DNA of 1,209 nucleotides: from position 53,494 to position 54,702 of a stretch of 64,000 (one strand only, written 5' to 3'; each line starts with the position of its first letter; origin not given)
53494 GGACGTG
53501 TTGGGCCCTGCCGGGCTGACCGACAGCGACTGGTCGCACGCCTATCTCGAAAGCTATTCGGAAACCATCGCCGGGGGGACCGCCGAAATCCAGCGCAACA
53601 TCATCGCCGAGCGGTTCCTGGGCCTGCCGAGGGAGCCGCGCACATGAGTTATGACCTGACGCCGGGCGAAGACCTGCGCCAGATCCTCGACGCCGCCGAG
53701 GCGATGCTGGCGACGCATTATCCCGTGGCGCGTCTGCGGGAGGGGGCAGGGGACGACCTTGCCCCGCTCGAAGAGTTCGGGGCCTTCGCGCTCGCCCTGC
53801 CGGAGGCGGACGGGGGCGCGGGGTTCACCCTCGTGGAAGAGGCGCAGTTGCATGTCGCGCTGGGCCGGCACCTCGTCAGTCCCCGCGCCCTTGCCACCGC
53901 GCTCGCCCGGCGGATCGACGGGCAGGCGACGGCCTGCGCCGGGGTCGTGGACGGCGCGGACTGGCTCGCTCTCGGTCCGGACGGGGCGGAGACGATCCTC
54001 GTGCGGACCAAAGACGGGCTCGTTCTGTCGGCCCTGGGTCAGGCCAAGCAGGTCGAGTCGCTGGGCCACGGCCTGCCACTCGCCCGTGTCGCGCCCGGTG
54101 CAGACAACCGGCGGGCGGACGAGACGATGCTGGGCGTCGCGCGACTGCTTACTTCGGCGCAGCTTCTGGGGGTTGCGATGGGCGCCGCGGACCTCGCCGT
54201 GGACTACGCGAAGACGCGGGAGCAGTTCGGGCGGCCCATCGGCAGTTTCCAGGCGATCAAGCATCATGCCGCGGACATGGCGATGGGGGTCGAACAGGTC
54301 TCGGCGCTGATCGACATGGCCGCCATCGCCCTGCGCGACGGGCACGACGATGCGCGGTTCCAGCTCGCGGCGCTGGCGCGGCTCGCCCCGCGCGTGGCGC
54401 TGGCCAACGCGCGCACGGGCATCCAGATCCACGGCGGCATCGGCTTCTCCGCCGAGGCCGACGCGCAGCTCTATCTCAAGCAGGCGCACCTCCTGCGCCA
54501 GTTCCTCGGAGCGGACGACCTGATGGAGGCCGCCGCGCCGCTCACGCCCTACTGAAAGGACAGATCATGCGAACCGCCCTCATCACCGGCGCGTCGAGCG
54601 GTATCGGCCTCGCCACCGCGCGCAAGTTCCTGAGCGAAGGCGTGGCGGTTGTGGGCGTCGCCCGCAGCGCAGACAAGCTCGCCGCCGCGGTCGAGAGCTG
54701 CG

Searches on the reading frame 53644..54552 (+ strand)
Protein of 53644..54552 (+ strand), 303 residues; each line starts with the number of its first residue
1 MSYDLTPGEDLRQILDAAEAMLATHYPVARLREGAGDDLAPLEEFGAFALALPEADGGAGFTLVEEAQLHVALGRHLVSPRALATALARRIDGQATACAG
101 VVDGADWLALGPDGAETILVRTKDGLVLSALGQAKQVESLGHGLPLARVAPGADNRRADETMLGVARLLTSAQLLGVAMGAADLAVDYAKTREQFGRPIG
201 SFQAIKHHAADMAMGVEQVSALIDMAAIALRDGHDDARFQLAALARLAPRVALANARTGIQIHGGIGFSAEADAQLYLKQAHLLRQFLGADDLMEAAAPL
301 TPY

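Call 7: search_protein_families(library=ncbifam, proteins=[window:53644-54552:+])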
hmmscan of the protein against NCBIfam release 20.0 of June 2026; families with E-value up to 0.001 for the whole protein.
window:53644-54552:+ (303 aa): 14 families
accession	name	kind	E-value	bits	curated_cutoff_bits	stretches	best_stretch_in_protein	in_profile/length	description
NF050027.1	acylCoADhIpdE2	equivalog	5.6e-31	108.2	450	1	43-290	43-298/311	acyl-CoA dehydrogenase IpdE2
TIGR03203.1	pimD_small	equivalog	1.6e-19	70.2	652.7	1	164-293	237-367/378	pimeloyl-CoA dehydrogenase small subunit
NF042972.1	AcrlCoAredClosAcrC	equivalog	5.4e-19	68.1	640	1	161-275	236-349/378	acryloyl-CoA reductase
NF042439.1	SulpropCoADesulf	equivalog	2.9e-17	62.5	600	1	173-273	241-341/379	3-sulfinopropanoyl-CoA desulfinase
NF008997.0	PRK12341.1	equivalog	2.2e-16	59.9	537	1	164-294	239-368/382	acyl-CoA dehydrogenase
NF045552.1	GlutCoADH_Des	equivalog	2.4e-14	53.4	470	1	163-277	240-354/387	glutaryl-CoA dehydrogenase Acd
NF045652.1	ProlPCPDhRedW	equivalog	2e-13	49.9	650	1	172-293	245-364/376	L-prolyl-[peptidyl-carrier protein] dehydrogenase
NF043006.1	CyhCrbnylCoADH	equivalog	1.4e-11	44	650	1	166-292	240-365/380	cyclohexane-1-carbonyl-CoA dehydrogenase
NF053553.1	prodigi_MBC_PigA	equivalog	8.9e-10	38.2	500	1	172-293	250-370/381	prodigiosin MBC biosynthesis dehydrogenase PigA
NF058590.1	AcCoDHFadEBacil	equivalog_domain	2.3e-09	36.3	600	1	163-216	253-306/586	acyl-CoA dehydrogenase FadE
NF002885.1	PRK03354.1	equivalog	5.2e-08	32.3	540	1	165-294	237-365/378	crotonobetainyl-CoA dehydrogenase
NF052270.1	Staph_DH_FadE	equivalog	1.3e-07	30.8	600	1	173-285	265-376/400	acyl-CoA dehydrogenase FadE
TIGR03207.1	cyc_hxne_CoA_dh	equivalog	1.5e-07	30.5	575.35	1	166-273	237-343/372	cyclohexanecarboxyl-CoA dehydrogenase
NF007000.1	PRK09463.1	subfamily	5.2e-05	21.8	600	1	172-238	303-369/726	acyl-CoA dehydrogenase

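Call 8: search_protein_families(library=pfam, proteins=[window:53644-54552:+])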
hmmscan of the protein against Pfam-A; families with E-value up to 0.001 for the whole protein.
window:53644-54552:+ (303 aa): 2 families
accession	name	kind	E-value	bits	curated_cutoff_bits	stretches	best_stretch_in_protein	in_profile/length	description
PF00441.29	Acyl-CoA_dh_1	-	7.1e-23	81.8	22.4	1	161-294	9-141/150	Acyl-CoA dehydrogenase, C-terminal domain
PF08028.16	Acyl-CoA_dh_2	-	1.1e-06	29.4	22.7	1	169-287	2-129/134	Acyl-CoA dehydrogenase, C-terminal domain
